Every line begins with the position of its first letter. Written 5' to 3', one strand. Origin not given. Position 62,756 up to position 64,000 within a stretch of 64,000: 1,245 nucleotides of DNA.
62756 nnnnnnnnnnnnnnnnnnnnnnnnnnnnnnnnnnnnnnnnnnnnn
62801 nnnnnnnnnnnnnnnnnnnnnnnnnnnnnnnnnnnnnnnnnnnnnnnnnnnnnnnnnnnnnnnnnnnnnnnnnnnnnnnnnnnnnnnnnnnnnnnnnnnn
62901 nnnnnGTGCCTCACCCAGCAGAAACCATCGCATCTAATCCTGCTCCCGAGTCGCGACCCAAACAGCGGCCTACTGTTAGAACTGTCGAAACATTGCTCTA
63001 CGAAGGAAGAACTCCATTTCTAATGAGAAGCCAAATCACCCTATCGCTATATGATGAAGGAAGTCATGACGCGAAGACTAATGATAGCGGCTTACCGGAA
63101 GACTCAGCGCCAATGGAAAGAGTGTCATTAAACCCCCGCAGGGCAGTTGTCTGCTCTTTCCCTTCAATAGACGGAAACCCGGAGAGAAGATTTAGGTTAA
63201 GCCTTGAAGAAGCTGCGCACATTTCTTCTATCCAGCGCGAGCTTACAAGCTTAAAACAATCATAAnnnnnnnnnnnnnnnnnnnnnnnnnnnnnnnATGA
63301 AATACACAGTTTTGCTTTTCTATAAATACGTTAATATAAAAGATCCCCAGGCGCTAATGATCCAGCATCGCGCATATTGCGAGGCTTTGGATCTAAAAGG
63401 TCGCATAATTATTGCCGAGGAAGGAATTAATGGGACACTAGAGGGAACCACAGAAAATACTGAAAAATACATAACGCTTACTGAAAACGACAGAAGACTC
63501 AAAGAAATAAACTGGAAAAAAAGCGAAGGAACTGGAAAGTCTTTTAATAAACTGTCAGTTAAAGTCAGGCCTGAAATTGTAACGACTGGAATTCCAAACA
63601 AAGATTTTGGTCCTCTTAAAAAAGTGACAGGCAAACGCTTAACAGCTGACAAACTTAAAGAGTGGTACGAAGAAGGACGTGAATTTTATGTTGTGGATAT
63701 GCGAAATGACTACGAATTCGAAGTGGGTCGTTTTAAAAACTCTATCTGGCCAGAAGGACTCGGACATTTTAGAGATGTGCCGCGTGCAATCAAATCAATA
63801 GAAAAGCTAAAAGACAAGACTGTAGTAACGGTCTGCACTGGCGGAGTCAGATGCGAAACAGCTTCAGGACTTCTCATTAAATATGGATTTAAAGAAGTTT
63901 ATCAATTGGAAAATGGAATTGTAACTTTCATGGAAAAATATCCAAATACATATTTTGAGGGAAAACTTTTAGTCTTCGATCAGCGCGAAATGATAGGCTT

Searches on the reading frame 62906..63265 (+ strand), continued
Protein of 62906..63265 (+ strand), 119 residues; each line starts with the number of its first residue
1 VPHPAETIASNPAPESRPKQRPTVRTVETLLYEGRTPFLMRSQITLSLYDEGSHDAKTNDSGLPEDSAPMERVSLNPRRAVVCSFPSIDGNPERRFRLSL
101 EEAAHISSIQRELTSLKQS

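Call 74: predict_structure(alignment_id=A2)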
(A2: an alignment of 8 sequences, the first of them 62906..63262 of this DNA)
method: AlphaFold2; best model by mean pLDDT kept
length: 119 residues; sequences in the alignment: 8
mean_pLDDT: 63.3   pTM: 0.47
mean pLDDT of the five models: 63.3, 63.0, 61.1, 61.0, 56.6
residues with pLDDT >= 90: 0; 70-90: 43; 50-70: 58; < 50: 18
segments of 3 or more residues with pLDDT < 50: 60-64, 66-68, 70-76
pLDDT, mean of each block of 10 residues (from residue 1): 59 57 75 61 70 50 43 51 75 77 81 63
secondary structure, 60 per line:
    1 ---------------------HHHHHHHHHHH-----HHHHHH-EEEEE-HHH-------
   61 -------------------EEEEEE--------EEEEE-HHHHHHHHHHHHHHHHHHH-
elements in order: H22-32 H38-43 E45-49 E80-85 E94-98 H100-118

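Call 76: fold_search(model_id=the predicted structure, library=viral)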
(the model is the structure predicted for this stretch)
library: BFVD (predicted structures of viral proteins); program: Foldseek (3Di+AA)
matches with E <= 10: 380; with E <= 0.001: 0
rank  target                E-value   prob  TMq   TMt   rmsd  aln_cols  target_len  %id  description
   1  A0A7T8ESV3            1.6e-01  0.33  0.24  0.18  12.9        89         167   13  (no name in the UniProt tables at hand)
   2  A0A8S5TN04            2.4e-01  0.35  0.26  0.14  14.7       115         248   10  Uncharacterized protein [Myoviridae sp. ctu6J18]
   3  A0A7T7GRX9            2.6e-01  0.41  0.37  0.27   7.3       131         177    7  (no name in the UniProt tables at hand)
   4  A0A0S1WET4            2.9e-01  0.28  0.28  0.31  10.3       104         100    6  (no name in the UniProt tables at hand)
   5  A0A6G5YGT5            3.3e-01  0.09  0.17  0.10  15.2        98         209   16  (no name in the UniProt tables at hand)
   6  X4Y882                3.8e-01  0.25  0.20  0.20  13.7        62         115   16  Uncharacterized protein [Lactococcus phage P118]
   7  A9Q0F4                3.8e-01  0.13  0.21  0.18  15.0       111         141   13  Envelope glylcoprotein (Fragment) [Human immunodeficiency virus type 1]
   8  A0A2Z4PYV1            3.8e-01  0.13  0.24  0.15  17.3       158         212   14  (no name in the UniProt tables at hand)
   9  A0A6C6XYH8            4.3e-01  0.11  0.20  0.15  11.6       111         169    8  Uncharacterized protein [Escherichia phage egaa]
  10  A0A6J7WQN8            5.5e-01  0.15  0.29  0.27  16.0       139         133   19  Uncharacterized protein [uncultured Caudovirales phage]
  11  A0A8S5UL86            5.9e-01  0.30  0.30  0.17   7.9        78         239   15  Uncharacterized protein [Siphoviridae sp. ctjdk2]
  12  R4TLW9                5.9e-01  0.21  0.35  0.41   7.4       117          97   10  Uncharacterized protein [Halorubrum tailed virus 4]
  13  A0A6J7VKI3            5.9e-01  0.16  0.27  0.27  11.1       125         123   10  Uncharacterized protein [uncultured Caudovirales phage]
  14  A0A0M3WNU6            5.9e-01  0.09  0.22  0.08  21.5       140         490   13  Uncharacterized protein [Perigonia lusca single nucleopolyhedrovirus]
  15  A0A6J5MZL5            6.3e-01  0.18  0.25  0.29  11.0        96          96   16  Uncharacterized protein [uncultured Caudovirales phage]
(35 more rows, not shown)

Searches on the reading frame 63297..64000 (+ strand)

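Call 7: search_protein_families(library=pfam, proteins=[window:63297-64000:+], max_evalue=1)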
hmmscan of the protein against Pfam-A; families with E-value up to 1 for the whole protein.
window:63297-64000:+ (234 aa): 3 families
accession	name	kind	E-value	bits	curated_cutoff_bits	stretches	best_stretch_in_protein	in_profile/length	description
PF17773.7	UPF0176_N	-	7.4e-28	97.2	26.2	1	3-94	1-92/92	UPF0176 acylphosphatase like domain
PF00581.25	Rhodanese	-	1.5e-11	45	22.2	1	116-212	1-100/102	Rhodanese-like domain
PF04940.18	BLUF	-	0.21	12.1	25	1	15-85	17-88/92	Sensors of blue-light using FAD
